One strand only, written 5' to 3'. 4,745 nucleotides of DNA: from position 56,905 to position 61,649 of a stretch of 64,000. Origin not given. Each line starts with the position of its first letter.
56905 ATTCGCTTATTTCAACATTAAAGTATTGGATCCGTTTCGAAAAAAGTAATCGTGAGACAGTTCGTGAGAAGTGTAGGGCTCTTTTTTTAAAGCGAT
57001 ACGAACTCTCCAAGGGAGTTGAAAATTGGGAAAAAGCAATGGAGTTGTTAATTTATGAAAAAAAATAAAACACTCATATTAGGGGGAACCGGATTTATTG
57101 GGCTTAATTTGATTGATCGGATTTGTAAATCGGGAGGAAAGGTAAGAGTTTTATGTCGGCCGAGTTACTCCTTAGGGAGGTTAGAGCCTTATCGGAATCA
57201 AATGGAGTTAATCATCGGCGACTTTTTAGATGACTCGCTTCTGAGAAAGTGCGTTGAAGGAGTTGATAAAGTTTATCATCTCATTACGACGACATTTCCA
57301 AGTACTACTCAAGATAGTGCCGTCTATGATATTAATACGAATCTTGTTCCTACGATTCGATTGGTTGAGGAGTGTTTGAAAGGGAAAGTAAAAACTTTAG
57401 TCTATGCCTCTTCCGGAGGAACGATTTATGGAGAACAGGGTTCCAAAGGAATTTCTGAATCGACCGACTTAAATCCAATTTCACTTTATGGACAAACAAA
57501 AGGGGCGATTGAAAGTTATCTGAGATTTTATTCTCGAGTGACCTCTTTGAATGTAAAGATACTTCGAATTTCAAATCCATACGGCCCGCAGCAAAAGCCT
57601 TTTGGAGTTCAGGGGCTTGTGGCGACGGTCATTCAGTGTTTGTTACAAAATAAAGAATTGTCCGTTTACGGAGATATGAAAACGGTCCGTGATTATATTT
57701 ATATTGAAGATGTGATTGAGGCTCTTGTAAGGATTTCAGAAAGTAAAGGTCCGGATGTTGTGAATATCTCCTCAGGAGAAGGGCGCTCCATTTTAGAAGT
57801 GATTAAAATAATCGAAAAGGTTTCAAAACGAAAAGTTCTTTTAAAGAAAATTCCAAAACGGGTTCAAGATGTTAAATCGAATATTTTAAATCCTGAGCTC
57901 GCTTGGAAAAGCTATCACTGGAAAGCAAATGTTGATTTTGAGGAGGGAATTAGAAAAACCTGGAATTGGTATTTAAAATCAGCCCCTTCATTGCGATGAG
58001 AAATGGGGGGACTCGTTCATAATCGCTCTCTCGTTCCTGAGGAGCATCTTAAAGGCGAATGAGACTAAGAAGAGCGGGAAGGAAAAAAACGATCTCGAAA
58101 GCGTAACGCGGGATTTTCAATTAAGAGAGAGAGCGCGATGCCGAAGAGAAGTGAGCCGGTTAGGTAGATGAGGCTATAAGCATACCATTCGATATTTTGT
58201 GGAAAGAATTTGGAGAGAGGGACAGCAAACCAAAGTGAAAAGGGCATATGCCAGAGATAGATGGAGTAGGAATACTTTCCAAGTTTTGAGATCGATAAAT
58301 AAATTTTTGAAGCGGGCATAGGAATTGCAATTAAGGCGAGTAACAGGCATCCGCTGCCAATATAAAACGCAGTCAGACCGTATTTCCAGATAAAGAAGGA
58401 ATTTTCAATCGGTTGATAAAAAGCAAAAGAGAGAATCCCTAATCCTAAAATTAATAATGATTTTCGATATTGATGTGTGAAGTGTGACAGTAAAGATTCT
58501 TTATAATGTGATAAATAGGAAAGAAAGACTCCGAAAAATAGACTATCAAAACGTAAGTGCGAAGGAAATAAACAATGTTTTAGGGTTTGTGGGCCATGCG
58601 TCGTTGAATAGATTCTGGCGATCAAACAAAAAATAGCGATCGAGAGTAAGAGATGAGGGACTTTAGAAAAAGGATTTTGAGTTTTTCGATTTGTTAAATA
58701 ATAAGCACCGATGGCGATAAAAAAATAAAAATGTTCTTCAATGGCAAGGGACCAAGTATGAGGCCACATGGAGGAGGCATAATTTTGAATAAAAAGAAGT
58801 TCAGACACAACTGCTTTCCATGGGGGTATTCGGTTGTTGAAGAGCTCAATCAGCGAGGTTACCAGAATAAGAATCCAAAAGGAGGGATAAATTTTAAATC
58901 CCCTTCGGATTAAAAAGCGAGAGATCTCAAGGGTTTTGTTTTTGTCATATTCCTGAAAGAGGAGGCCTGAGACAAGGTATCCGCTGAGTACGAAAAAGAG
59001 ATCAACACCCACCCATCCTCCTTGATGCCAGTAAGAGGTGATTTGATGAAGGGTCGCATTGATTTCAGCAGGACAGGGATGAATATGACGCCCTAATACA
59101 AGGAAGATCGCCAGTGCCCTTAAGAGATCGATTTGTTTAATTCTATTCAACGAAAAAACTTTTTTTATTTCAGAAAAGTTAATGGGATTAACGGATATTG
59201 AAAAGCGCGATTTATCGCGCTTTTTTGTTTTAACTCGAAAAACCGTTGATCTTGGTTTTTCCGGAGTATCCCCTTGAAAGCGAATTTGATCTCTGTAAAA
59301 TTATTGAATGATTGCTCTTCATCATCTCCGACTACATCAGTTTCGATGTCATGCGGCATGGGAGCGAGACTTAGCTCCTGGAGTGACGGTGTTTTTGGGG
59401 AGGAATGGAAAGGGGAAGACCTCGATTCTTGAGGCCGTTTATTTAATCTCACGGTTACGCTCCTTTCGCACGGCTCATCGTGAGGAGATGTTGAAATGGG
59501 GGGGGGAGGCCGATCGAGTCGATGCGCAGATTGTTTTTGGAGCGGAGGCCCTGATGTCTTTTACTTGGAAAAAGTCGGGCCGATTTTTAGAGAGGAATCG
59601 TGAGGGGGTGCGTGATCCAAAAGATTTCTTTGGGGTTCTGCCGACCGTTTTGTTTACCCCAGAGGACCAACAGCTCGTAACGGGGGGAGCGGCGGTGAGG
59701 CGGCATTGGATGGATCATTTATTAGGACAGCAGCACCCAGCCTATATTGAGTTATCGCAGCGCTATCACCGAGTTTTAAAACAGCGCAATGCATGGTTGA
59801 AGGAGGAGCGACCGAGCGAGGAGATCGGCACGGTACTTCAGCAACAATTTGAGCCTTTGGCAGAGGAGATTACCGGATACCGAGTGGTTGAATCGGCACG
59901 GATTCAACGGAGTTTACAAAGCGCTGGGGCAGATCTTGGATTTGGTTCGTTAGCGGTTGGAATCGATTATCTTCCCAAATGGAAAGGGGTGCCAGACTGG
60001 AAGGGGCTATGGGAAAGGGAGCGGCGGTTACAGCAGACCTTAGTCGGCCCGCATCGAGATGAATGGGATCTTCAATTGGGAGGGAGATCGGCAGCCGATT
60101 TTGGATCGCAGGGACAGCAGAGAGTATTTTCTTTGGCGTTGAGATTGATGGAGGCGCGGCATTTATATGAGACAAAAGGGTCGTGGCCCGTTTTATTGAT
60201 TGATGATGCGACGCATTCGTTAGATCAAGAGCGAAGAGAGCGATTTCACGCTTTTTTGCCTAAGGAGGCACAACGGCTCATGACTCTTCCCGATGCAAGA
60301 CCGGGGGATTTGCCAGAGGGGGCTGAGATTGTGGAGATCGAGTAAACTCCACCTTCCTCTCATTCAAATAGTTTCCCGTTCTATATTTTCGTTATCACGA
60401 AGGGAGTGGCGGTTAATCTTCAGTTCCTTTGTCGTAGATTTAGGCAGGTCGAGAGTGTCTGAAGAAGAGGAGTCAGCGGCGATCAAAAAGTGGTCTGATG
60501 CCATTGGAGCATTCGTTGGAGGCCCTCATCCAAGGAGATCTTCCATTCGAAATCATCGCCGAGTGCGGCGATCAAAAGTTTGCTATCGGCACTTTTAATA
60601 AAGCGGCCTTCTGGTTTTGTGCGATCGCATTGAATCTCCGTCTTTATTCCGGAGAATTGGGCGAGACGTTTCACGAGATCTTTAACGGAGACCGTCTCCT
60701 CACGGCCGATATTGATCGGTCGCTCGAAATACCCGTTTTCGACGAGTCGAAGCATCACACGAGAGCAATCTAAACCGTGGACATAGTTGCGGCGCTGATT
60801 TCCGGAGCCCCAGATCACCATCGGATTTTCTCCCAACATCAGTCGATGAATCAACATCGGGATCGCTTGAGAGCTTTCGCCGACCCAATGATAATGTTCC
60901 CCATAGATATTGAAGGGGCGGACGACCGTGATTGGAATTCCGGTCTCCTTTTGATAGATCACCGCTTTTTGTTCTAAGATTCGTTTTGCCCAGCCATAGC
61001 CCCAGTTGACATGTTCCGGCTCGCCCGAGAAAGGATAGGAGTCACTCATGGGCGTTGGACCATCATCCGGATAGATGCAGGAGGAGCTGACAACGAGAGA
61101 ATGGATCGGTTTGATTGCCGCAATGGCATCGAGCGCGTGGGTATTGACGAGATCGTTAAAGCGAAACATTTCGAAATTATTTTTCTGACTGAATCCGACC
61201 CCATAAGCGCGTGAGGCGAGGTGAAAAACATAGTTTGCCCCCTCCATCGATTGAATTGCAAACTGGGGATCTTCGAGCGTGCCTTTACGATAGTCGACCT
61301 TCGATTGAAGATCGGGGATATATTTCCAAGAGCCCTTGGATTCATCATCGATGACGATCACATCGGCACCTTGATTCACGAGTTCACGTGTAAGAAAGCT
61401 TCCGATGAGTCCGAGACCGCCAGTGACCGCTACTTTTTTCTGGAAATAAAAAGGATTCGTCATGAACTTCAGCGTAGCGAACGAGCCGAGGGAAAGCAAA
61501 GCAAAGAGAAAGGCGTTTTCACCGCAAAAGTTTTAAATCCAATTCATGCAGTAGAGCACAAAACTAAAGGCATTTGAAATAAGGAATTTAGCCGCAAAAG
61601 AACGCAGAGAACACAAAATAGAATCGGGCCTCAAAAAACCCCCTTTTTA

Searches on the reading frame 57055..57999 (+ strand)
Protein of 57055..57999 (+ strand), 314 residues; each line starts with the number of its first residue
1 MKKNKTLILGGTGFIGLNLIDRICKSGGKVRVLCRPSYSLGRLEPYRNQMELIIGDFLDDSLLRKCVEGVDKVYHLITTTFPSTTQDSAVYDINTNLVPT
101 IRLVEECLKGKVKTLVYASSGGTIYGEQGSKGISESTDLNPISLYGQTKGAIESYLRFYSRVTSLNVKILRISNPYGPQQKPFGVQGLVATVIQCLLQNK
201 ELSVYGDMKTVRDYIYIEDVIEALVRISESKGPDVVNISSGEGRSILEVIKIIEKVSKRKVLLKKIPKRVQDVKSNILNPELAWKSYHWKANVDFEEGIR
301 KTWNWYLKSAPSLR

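Call 10: search_protein_families(library=pfam, proteins=[window:57055-57999:+], max_evalue=0.0001)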
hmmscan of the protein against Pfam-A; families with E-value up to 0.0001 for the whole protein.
window:57055-57999:+ (314 aa): 8 families
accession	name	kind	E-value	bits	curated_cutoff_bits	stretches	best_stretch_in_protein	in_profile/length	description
PF01370.27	Epimerase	-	3e-43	148.4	20.9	1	7-238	2-239/240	NAD dependent epimerase/dehydratase family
PF16363.11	GDP_Man_Dehyd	-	7.7e-43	147.7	27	1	7-302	1-332/332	GDP-mannose 4,6 dehydratase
PF01073.25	3Beta_HSD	-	3.6e-16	59.5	22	1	7-225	1-226/280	3-beta hydroxysteroid dehydrogenase/isomerase family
PF04321.23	RmlD_sub_bind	-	9.3e-10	38.5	27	1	5-207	2-178/287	RmlD substrate binding domain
PF13460.12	NAD_binding_10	-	1.7e-09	38.3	27.2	1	10-171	1-142/184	NAD(P)H-binding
PF05368.20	NmrA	-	3.1e-08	34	27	1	3-98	2-91/298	NmrA-like family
PF02719.21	Polysacc_synt_2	-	4.8e-08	33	20.2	1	7-173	2-169/293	Polysaccharide biosynthesis protein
PF07993.18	NAD_binding_4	-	6.1e-07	29.3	20.1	1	10-177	3-209/258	Male sterility protein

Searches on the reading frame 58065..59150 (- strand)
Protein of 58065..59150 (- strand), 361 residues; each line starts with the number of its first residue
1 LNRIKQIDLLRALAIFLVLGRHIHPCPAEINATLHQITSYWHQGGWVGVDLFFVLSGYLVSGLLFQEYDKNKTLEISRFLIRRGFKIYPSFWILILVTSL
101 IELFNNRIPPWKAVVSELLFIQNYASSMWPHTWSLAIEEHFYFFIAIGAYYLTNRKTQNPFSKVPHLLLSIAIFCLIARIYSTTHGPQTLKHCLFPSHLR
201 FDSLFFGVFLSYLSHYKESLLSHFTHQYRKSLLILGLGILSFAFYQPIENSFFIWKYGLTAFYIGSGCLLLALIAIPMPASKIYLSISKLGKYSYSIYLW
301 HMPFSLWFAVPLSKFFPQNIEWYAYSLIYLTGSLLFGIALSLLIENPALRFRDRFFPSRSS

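Call 69: search_protein_families(library=pfam, proteins=[window:58065-59150:-], max_evalue=0.01)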
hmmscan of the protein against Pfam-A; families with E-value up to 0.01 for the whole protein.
window:58065-59150:- (361 aa): 2 families
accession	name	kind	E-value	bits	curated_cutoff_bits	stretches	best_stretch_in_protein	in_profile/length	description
PF01757.29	Acyl_transf_3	-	2.4e-25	89.7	31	1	5-340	2-324/326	Acyltransferase domain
PF10129.15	OpgC_C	-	5.4e-05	22.7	21.4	1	3-100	1-91/358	OpgC protein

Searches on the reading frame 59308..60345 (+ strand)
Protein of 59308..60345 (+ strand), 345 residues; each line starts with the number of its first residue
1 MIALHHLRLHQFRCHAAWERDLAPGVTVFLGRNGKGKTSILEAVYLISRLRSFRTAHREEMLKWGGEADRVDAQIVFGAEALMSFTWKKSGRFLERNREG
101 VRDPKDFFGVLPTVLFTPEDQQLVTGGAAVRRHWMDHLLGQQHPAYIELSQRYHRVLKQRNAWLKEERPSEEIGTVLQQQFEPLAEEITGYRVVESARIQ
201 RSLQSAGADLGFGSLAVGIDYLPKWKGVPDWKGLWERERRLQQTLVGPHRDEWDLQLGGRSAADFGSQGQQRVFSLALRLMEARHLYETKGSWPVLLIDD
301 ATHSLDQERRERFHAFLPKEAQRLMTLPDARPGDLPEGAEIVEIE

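Call 10: search_protein_families(library=pfam, proteins=[window:59308-60345:+], max_evalue=0.0001)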
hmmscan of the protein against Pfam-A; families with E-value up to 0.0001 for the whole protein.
window:59308-60345:+ (345 aa): 4 families
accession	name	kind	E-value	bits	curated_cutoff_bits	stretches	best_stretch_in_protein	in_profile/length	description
PF02463.25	SMC_N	-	1.7e-12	47.7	40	1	4-321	2-187/220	RecF/RecN/SMC N terminal domain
PF13476.12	AAA_23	-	5.4e-08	34.2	27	1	7-44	2-39/201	AAA domain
PF13304.12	AAA_21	-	6.4e-08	33.4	27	0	26-70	1-43/304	AAA domain, putative AbiEii toxin, Type IV TA system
PF13175.12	AAA_15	-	3.1e-06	27.5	32.1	1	5-49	4-48/374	AAA ATPase domain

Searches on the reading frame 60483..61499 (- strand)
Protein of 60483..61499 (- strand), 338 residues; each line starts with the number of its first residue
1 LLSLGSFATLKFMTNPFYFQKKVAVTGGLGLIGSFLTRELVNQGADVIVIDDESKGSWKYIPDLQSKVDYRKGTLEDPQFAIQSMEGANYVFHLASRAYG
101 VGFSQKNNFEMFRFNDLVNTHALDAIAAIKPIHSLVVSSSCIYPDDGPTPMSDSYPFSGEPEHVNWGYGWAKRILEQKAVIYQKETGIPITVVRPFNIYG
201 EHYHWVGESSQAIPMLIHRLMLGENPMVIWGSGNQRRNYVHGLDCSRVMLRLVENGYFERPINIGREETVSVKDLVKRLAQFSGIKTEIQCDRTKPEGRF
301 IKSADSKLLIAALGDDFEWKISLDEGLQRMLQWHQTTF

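Call 69: search_protein_families(library=pfam, proteins=[window:60483-61499:-], max_evalue=0.01)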
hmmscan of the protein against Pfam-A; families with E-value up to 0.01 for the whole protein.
window:60483-61499:- (338 aa): 6 families
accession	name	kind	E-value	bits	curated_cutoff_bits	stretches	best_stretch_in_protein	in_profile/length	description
PF01370.27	Epimerase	-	1.3e-40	139.7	20.9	1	23-265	1-240/240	NAD dependent epimerase/dehydratase family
PF16363.11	GDP_Man_Dehyd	-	3.2e-24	86.5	27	1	25-294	2-277/332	GDP-mannose 4,6 dehydratase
PF01073.25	3Beta_HSD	-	3.4e-06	26.7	22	1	24-176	1-154/280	3-beta hydroxysteroid dehydrogenase/isomerase family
PF07993.18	NAD_binding_4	-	1.9e-05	24.4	20.1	1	110-215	107-224/258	Male sterility protein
PF13460.12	NAD_binding_10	-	0.0025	18.1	27.2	1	27-195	1-143/184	NAD(P)H-binding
PF00106.31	adh_short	-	0.0055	16.6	26.6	1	21-88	1-71/195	short chain dehydrogenase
